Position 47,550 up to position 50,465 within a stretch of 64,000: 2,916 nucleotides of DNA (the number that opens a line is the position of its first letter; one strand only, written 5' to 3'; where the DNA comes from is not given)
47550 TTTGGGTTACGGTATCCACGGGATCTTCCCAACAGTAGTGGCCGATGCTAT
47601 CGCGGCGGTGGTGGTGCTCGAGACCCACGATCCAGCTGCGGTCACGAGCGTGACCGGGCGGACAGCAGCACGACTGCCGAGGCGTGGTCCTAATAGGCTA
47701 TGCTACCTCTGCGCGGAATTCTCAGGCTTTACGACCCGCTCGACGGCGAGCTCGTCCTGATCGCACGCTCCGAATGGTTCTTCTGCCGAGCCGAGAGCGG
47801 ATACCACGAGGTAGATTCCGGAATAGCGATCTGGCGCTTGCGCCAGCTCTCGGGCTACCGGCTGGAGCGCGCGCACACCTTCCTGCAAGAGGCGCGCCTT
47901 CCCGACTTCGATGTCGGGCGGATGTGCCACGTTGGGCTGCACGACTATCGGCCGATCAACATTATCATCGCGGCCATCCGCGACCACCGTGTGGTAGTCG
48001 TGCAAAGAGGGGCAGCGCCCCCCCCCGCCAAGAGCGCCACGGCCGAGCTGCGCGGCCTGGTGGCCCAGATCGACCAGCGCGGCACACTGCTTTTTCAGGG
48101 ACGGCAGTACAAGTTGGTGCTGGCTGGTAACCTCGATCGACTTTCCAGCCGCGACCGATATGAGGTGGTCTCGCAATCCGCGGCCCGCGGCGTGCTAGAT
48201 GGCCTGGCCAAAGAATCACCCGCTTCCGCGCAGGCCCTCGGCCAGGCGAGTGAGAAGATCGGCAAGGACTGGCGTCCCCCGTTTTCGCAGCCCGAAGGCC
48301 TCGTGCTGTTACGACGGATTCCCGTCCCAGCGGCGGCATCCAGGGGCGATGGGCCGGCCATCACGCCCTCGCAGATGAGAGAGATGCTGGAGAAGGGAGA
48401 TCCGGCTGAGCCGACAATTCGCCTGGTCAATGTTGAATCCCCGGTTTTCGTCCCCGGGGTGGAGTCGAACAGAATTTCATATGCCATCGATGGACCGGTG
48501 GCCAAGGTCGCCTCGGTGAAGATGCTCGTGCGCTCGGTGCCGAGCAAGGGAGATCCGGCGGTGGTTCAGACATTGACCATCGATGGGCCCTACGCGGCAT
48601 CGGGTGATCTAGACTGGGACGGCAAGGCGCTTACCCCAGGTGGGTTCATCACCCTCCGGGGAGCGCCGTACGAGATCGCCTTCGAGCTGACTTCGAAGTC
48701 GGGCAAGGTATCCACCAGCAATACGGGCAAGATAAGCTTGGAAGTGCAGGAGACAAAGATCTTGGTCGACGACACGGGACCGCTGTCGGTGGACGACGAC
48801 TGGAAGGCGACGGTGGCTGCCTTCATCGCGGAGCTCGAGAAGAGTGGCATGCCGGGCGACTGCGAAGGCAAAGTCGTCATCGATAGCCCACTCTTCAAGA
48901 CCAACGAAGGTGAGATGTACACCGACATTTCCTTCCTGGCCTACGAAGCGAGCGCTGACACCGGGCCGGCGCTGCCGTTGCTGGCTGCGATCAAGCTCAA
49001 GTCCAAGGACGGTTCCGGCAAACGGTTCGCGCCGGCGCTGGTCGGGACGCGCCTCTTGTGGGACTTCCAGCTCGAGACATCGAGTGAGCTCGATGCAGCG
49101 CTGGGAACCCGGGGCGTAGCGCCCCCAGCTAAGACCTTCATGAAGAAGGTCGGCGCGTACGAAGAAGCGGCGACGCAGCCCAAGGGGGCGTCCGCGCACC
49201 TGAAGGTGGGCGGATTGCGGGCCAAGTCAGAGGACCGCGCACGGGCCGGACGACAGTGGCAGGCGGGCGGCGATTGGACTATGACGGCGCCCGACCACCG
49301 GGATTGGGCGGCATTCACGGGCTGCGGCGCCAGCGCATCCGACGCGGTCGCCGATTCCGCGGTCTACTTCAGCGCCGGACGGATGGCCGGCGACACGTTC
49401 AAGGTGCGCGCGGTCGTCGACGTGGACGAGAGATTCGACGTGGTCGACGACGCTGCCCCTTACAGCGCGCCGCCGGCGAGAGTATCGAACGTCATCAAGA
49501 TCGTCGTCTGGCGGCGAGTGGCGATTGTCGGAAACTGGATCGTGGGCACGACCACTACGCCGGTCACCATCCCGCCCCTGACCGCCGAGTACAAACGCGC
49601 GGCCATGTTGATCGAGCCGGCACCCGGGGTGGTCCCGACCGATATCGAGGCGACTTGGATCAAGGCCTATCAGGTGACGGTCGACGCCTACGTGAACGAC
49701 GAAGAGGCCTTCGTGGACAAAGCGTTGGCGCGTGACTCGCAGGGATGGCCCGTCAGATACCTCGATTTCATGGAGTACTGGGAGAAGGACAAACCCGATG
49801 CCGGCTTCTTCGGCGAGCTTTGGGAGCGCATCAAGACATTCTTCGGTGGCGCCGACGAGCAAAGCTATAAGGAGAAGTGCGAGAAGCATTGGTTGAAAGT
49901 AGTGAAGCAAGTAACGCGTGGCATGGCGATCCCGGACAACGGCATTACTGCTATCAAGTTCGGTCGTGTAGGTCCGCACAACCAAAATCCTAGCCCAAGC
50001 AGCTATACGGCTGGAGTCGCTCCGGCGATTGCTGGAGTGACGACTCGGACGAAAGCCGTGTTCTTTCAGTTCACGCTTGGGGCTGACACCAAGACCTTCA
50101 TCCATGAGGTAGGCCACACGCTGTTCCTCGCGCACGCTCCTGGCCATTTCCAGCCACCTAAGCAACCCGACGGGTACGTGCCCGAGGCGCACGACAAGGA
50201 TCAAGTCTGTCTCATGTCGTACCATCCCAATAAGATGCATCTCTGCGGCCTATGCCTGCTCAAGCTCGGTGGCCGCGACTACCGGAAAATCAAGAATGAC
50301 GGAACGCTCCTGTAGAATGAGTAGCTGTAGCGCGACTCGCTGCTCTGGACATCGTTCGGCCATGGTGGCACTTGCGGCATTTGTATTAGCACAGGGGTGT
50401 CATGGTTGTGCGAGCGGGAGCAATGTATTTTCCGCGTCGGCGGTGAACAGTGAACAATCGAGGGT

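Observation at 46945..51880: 4.3-kb lower-GC insertion bracketed by diverged direct repeats of the alr 5' end: a Campbell-type integration scar without an integrase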

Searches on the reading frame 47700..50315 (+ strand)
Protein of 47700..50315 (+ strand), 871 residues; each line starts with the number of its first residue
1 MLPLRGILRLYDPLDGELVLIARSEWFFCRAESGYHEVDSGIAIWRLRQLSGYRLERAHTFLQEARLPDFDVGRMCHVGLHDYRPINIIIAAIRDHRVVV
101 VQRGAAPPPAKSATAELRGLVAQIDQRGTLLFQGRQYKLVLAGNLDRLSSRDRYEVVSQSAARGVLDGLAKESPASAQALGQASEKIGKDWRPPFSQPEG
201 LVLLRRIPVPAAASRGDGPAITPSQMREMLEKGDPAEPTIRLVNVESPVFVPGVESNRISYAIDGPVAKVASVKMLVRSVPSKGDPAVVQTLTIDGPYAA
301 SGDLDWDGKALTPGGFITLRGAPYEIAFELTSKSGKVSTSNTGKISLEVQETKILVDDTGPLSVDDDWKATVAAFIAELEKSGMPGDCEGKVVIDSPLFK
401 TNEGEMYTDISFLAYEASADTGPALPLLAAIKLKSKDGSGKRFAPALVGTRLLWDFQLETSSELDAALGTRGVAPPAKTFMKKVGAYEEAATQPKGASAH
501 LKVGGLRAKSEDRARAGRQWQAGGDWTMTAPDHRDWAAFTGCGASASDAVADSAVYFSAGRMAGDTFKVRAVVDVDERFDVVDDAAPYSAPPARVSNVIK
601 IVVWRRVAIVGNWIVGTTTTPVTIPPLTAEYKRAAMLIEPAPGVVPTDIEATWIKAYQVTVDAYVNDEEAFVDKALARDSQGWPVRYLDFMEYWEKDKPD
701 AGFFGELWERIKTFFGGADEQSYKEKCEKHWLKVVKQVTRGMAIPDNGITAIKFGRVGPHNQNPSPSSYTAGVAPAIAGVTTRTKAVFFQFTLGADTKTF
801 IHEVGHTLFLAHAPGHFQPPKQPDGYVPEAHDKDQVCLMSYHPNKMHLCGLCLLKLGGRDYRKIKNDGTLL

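Call 4: search_protein_families(library=pfam, proteins=[window:47700-50315:+], max_evalue=0.01)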
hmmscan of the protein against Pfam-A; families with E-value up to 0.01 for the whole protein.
window:47700-50315:+ (871 aa): 0 families

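Call 11: find_encoding_contigs(protein=window:47700-50315:+, flank=10000, max_places=6)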
Protein window:47700-50315:+ (871 aa): 1 contig read that carries it; 1 place shown.
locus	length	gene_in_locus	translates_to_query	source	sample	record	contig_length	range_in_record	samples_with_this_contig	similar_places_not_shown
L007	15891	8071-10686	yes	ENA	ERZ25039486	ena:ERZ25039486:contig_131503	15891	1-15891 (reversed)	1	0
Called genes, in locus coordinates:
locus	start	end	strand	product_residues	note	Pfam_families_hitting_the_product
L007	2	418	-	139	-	?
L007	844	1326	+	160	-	-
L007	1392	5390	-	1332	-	PF00176:SNF2-rel_dom, PF00271:Helicase_C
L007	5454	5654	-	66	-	PF08808:RES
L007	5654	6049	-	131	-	PF01850:PIN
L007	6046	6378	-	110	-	PF02604:PhdYeFM_antitox (weak)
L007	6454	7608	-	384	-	PF01168:Ala_racemase_N, PF00842:Ala_racemase_C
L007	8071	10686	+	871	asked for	-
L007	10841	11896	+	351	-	-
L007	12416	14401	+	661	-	PF09206:ArabFuran-catal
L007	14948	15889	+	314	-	?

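Call 17: find_homologous_proteins(query=window:47700-50315:+, max_evalue=0.001)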
Query window:47700-50315:+ (871 aa): 42 proteins with E <= 0.001 among 8000 candidates.
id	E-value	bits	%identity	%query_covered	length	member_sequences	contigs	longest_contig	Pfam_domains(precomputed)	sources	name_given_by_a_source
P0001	0.0e+0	2001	100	100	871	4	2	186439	-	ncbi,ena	-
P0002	0.0e+0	1217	67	91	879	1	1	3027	-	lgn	-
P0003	0.0e+0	1141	59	98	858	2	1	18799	-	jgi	jgi:hypothetical protein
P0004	0.0e+0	1083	59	95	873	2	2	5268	-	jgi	jgi:hypothetical protein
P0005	0.0e+0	1068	58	97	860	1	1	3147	-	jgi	jgi:hypothetical protein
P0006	0.0e+0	1041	56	98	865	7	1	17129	-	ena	-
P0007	2.9e-292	990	60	83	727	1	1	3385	-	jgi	jgi:hypothetical protein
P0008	3.4e-287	973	53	100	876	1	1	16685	-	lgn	-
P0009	1.0e-280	952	58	86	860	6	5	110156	-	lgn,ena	-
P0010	4.8e-280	950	69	68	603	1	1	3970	-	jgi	jgi:hypothetical protein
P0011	1.6e-274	931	52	100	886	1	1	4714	-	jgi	jgi:hypothetical protein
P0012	8.3e-264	896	63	71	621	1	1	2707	-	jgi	jgi:hypothetical protein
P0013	8.5e-255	866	52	90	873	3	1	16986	-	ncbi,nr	ncbi:MAG TPA: hypothetical protein VG319_08025 [Polyangia bacterium]|nr:hypothetical protein [Polyan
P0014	3.4e-253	861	54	86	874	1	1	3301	-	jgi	jgi:hypothetical protein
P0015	6.4e-253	860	62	67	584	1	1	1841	-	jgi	jgi:hypothetical protein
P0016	5.2e-252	857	55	86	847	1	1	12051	-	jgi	jgi:hypothetical protein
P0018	1.2e-240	819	46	100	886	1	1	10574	-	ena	-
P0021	1.0e-216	740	61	61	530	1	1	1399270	-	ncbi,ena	-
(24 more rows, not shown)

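Call 19: find_encoding_contigs(protein=P0009, flank=10000, max_places=3)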
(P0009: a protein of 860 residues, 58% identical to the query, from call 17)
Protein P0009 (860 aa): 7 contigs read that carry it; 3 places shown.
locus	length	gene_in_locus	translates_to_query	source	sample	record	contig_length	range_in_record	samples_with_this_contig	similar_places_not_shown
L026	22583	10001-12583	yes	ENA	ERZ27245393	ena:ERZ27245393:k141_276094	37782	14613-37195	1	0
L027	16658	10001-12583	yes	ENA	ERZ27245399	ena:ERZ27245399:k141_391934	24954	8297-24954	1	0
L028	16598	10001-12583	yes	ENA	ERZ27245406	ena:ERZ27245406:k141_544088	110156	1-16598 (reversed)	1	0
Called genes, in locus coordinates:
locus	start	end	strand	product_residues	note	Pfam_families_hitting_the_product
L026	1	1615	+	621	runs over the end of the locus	PF00005:ABC_tran, PF13304:AAA_21 (faint)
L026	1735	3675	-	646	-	PF25967:RND-MFP_C (weak), PF25989:YknX_C (weak)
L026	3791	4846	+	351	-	-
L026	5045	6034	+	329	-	PF02416:TatA_B_E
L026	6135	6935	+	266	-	PF00902:TatC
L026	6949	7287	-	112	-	-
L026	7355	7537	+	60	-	-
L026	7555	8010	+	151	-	-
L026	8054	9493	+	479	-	PF00089:Trypsin, PF13365:Trypsin_2, PF00595:PDZ (weak), PF13180:PDZ_2, PF17820:PDZ_6 (weak), PF00595:PDZ (weak), PF13180:PDZ_2 (weak)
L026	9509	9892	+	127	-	PF01491:Frataxin_Cyay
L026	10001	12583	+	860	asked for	-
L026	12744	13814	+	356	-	-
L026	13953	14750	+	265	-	-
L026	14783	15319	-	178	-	-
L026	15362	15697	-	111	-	-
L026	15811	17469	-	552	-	PF00118:Cpn60_TCP1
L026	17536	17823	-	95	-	PF00166:Cpn10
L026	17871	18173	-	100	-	PF09723:Zn_ribbon_8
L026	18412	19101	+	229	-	PF04264:YceI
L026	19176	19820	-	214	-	PF01634:HisG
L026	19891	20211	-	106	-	-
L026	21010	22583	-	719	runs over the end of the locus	?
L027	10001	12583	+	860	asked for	-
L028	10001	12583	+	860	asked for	-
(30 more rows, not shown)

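Call 20: find_encoding_contigs(protein=P0021, flank=10000, max_places=2)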
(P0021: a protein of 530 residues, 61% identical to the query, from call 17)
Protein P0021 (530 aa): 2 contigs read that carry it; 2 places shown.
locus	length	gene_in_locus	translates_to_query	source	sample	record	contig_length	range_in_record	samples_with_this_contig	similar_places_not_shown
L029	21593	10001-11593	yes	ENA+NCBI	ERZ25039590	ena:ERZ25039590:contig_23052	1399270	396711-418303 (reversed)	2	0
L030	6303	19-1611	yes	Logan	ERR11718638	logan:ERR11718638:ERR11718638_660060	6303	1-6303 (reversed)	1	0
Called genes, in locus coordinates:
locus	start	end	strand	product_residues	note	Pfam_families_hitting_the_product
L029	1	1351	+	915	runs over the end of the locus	PF12419:DUF3670, PF00176:SNF2-rel_dom, PF00271:Helicase_C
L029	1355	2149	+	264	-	-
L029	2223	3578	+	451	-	PF01381:HTH_3 (weak), PF06114:Peptidase_M78 (weak)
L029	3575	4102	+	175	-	-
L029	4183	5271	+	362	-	-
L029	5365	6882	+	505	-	PF05175:MTS (weak), PF07669:Eco57I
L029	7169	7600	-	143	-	-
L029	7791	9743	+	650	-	PF00717:Peptidase_S24 (weak)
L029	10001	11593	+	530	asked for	-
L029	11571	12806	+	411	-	-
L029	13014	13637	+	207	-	-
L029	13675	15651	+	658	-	PF13418:Beta-prop_TYW4 (faint), PF24681:Kelch_KLHDC2_KLHL20_DRC7, PF07250:Glyoxal_oxid_N (faint), PF07646:Kelch_2 (faint), PF13415:Beta-prop_FBX42 (faint), PF01344:Kelch_1 (weak)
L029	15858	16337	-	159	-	-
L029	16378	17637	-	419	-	-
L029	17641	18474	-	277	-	-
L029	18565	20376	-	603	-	PF00005:ABC_tran, PF13304:AAA_21 (faint)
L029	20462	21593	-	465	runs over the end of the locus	PF13230:GATase_4 (weak), PF13522:GATase_6, PF13537:GATase_7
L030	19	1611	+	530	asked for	-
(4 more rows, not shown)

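Call 27: find_encoding_contigs(protein=P0003, flank=10000, max_places=2)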
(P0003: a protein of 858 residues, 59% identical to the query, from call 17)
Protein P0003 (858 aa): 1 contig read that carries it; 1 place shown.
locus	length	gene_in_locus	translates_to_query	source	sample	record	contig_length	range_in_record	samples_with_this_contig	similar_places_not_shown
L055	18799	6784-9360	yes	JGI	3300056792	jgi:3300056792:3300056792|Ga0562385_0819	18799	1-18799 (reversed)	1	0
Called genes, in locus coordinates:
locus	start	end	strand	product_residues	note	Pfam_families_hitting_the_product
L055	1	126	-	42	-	?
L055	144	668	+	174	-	-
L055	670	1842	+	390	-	PF09937:DUF2169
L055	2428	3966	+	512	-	PF00069:Pkinase, PF07714:PK_Tyr_Ser-Thr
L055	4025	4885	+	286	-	-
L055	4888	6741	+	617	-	-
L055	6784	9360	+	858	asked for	-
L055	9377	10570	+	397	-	-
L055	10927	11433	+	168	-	-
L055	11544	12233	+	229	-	-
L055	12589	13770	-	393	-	PF10509:GalKase_gal_bdg, PF00288:GHMP_kinases_N, PF08544:GHMP_kinases_C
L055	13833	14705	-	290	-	PF00483:NTP_transferase (faint), PF12804:NTP_transf_3 (weak)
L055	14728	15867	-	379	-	PF03664:Glyco_hydro_62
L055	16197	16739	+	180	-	PF00034:Cytochrom_C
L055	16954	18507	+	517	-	-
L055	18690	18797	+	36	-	?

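Call 28: find_encoding_contigs(protein=P0006, flank=10000, max_places=2)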
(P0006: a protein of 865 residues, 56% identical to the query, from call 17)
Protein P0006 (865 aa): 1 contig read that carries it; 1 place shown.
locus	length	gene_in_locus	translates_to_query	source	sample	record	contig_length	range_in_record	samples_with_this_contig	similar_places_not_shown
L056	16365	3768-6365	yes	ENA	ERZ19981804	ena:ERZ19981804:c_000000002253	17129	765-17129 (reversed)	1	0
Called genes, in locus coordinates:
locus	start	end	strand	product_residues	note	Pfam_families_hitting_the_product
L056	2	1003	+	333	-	?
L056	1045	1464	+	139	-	PF00355:Rieske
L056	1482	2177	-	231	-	PF00702:Hydrolase, PF12710:HAD (weak), PF13419:HAD_2, PF13242:Hydrolase_like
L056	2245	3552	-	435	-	PF00069:Pkinase, PF07714:PK_Tyr_Ser-Thr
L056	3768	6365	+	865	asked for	-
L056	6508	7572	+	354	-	-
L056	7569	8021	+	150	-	-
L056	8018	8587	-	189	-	-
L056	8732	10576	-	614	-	-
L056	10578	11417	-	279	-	-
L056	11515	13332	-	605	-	PF00005:ABC_tran, PF13304:AAA_21 (faint)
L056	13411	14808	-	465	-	PF13230:GATase_4 (weak), PF13522:GATase_6, PF13537:GATase_7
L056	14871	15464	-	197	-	PF04519:Bactofilin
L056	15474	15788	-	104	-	PF04519:Bactofilin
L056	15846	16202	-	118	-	PF04519:Bactofilin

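Call 29: find_encoding_contigs(protein=P0013, flank=10000, max_places=2)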
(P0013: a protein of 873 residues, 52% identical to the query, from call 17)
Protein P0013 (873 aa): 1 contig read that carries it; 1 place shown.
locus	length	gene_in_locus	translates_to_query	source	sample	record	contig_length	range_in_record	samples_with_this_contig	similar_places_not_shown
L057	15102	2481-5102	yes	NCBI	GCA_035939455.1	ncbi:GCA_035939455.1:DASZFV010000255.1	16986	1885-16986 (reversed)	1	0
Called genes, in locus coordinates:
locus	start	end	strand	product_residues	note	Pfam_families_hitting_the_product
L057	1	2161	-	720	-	PF05954:Phage_GPD, PF04717:Phage_base_V, PF22178:Gp5_trimer_C, PF06715:Gp5_C (faint)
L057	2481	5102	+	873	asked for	-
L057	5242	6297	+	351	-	-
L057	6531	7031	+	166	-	PF12790:T6SS-SciN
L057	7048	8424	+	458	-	PF05936:T6SS_VasE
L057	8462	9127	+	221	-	PF09850:DotU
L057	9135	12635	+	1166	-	PF14331:IcmF-related_N, PF06761:IcmF-related, PF21070:IcmF_helical (weak), PF06744:IcmF_C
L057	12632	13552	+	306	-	PF09867:TagF_N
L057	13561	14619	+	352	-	PF00314:Thaumatin (faint), PF16483:Glyco_hydro_64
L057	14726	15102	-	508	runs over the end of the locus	PF00069:Pkinase, PF07714:PK_Tyr_Ser-Thr, PF01636:APH (faint)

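Call 42: search_solved_structures(query=window:47700-50315:+, max_evalue=1, show_alignments=2)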
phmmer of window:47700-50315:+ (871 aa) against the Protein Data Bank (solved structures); distinct sequences matched with E-value up to 1: 0.

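Call 43: search_protein_families(library=ncbifam, proteins=[window:47700-50315:+], max_evalue=1)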
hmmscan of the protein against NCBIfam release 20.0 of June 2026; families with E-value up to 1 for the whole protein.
window:47700-50315:+ (871 aa): 3 families
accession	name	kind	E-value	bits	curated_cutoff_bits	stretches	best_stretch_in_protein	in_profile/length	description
NF035945.1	Zn_serralysin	subfamily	0.011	14.9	500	1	798-844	163-210/462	serralysin family metalloprotease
NF053766.1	ZapA_metallo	exception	0.043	12.8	940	1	798-843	174-220/483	ZapA family metalloprotease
NF052590.1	ArlF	equivalog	0.081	13.1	110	1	332-359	64-91/137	archaellum stator protein ArlF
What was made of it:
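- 47700..50315 (+): 871-aa protein. The N-terminal ~590 aa include Ig-like beta-sandwiches. The C-terminal ~280 aa (49467-50315) form a metzincin-like zinc peptidase domain. Candidate T6SS cargo effector. There is a weak serralysin zinc-site hit (call 43).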

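Call 51: find_encoding_contigs(protein=P0008, flank=10000, max_places=1)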
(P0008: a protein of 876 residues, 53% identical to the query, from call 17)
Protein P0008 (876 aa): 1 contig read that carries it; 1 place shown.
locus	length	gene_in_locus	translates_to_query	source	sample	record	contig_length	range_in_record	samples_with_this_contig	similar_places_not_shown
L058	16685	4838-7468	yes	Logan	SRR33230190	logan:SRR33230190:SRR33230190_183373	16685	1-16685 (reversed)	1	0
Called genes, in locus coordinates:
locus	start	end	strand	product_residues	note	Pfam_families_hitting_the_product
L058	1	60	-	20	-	?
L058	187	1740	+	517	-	-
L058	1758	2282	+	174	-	-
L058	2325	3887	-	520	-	-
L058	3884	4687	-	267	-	-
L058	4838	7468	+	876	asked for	-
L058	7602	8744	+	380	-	-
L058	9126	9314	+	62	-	-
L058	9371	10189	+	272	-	PF02146:SIR2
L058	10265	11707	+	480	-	PF00072:Response_reg (weak), PF00990:GGDEF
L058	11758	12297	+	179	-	-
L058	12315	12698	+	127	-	PF00072:Response_reg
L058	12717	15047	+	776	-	PF07715:Plug, PF00593:TonB_dep_Rec_b-barrel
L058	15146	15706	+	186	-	PF13689:DUF4154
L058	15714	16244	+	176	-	PF13690:CheX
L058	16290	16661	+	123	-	PF00072:Response_reg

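Call 52: find_encoding_contigs(protein=P0018, flank=10000, max_places=1)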
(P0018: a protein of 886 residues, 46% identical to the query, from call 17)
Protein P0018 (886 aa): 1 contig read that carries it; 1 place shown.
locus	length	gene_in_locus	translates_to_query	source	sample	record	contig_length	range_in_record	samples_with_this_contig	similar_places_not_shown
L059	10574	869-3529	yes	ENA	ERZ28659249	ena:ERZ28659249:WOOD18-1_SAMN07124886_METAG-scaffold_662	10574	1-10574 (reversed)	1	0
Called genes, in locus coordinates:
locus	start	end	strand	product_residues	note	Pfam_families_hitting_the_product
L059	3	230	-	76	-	?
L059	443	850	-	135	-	PF07879:PHB_acc_N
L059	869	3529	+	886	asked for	-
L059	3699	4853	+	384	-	-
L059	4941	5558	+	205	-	-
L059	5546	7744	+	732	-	PF01344:Kelch_1 (faint), PF07250:Glyoxal_oxid_N (faint), PF13415:Beta-prop_FBX42 (faint), PF13418:Beta-prop_TYW4 (faint), PF24681:Kelch_KLHDC2_KLHL20_DRC7, PF24981:Beta-prop_ATRN-LZTR1 (faint), PF07646:Kelch_2 (faint), PF13964:Beta-prop_Calicin (faint)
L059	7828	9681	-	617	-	-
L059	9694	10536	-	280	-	-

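Call 53: find_encoding_contigs(protein=P0016, flank=10000, max_places=1)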
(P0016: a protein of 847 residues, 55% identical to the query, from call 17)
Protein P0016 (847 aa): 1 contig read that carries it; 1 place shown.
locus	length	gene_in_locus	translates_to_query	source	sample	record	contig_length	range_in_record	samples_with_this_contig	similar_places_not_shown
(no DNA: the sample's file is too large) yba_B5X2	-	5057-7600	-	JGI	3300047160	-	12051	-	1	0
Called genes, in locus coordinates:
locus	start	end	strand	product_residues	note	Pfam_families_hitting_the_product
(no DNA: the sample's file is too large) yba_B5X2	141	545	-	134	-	PF01451:LMWPc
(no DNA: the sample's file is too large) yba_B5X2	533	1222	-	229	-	PF00230:MIP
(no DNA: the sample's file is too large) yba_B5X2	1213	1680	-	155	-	PF00903:Glyoxalase, PF18029:Glyoxalase_6 (weak)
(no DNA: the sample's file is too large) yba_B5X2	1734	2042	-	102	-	PF12840:HTH_20, PF01022:HTH_5 (weak)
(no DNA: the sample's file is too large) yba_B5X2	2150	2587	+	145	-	PF00903:Glyoxalase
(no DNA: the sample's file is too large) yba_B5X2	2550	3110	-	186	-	-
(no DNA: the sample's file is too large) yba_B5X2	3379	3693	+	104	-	-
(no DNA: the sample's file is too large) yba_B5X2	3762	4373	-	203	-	PF02798:GST_N, PF13409:GST_N_2, PF13417:GST_N_3, PF00043:GST_C, PF13410:GST_C_2, PF14497:GST_C_3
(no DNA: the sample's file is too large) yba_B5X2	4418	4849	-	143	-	PF01047:MarR, PF12802:MarR_2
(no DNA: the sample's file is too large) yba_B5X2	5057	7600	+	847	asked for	-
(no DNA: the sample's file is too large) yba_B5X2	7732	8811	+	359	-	-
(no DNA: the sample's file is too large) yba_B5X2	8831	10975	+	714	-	PF05954:Phage_GPD, PF04717:Phage_base_V, PF22178:Gp5_trimer_C, PF06715:Gp5_C (faint), PF22178:Gp5_trimer_C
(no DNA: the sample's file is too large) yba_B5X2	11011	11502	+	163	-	PF20093:DUF6484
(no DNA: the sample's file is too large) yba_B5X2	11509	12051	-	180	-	?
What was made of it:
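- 47700..50315 (+): Homologues lie next to vgrG and T6SS genes (calls 29, 53).
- On T6SS effector-immunity pair: DUF2169 lies 5 kb away in L055 (calls 27, 29, 53).
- vgrG is adjacent in two homologous loci, and T6SS core genes or DUF2169 are nearby (calls 27, 29, 53).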
